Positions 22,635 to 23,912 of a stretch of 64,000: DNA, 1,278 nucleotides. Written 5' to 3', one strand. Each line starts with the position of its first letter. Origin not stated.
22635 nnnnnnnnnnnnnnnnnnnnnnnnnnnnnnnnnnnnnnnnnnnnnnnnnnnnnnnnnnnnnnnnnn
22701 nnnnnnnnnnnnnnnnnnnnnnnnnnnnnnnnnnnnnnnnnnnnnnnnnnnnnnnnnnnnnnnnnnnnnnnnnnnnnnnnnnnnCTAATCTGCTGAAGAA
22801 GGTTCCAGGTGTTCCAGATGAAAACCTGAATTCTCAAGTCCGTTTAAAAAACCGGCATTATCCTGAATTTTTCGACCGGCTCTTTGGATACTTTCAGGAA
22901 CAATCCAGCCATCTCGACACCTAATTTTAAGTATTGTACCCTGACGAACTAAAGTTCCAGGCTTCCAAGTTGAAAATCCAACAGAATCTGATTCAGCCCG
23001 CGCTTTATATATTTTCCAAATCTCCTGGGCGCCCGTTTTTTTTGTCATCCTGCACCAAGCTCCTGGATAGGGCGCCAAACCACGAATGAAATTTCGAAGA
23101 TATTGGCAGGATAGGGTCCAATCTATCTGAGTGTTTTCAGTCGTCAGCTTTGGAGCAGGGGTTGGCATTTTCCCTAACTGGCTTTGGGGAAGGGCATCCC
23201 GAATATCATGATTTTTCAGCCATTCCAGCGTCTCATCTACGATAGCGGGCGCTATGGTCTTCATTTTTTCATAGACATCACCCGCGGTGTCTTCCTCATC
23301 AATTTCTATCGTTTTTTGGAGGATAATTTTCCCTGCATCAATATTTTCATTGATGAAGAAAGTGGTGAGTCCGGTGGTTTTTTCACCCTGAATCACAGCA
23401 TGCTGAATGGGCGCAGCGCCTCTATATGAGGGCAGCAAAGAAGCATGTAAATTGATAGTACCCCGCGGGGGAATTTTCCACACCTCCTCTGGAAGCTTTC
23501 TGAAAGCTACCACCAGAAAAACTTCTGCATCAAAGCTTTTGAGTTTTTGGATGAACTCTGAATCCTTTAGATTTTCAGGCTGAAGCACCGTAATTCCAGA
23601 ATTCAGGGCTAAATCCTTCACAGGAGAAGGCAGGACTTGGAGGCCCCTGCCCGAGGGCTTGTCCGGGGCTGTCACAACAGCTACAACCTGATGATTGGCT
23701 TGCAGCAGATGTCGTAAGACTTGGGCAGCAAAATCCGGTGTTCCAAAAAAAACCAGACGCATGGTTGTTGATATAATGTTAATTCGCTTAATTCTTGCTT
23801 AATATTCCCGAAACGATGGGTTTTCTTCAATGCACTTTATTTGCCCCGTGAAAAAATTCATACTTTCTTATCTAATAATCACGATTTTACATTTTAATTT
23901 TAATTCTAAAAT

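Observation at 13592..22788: Glycan-synthesis operon: GT-C-like membrane protein plus GDP-fucose and PglF/PglE pathway genes with two unusual members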

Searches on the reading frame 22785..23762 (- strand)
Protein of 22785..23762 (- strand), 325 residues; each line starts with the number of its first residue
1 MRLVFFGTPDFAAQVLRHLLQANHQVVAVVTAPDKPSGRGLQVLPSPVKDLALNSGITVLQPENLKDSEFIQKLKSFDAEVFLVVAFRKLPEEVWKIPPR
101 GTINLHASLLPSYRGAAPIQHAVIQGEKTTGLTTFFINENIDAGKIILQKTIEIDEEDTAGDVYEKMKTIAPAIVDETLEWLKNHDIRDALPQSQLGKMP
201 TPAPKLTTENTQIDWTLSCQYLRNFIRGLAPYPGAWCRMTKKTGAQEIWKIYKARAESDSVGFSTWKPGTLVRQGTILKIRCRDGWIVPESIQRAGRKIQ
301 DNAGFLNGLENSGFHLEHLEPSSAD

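Call 3: search_protein_families(library=pfam, proteins=[window:22785-23762:-])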
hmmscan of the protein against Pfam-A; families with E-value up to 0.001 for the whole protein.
window:22785-23762:- (325 aa): 2 families
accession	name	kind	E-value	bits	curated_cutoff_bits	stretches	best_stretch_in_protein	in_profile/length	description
PF00551.24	Formyl_trans_N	-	4.3e-41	141.1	26.1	1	1-174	1-176/181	Formyl transferase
PF02911.23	Formyl_trans_C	-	2.6e-18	66.5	21.1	1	205-309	1-99/100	Formyl transferase, C-terminal domain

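Call 4: search_protein_families(library=ncbifam, proteins=[window:22785-23762:-])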
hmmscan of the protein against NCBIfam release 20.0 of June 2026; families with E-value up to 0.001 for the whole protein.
window:22785-23762:- (325 aa): 7 families
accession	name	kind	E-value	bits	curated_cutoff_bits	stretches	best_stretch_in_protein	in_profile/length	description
TIGR00460.1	fmt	equivalog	2.2e-73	247.1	201.5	1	1-312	1-307/315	methionyl-tRNA formyltransferase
NF005998.1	PRK08125.1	equivalog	5.1e-44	150.7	777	1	1-293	1-280/649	bifunctional UDP-4-amino-4-deoxy-L-arabinose formyltransferase/UDP-glucuronic acid oxidase ArnA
NF005414.0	PRK06988.1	equivalog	1.3e-43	149.1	316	1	1-286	3-278/311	formyltransferase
TIGR00639.1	PurN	equivalog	7.1e-18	64.8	150.1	1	68-187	69-189/192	phosphoribosylglycinamide formyltransferase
TIGR00655.1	PurU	equivalog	3.6e-16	59.6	285.95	1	66-184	148-267/280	formyltetrahydrofolate deformylase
NF004684.0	PRK06027.1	subfamily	1.1e-15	58.1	223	1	68-185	155-273/286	formyltetrahydrofolate deformylase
NF005755.0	PRK07579.1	equivalog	1.2e-09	38.4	238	1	102-193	88-178/245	dTDP-4-amino-4,6-dideoxyglucose formyltransferase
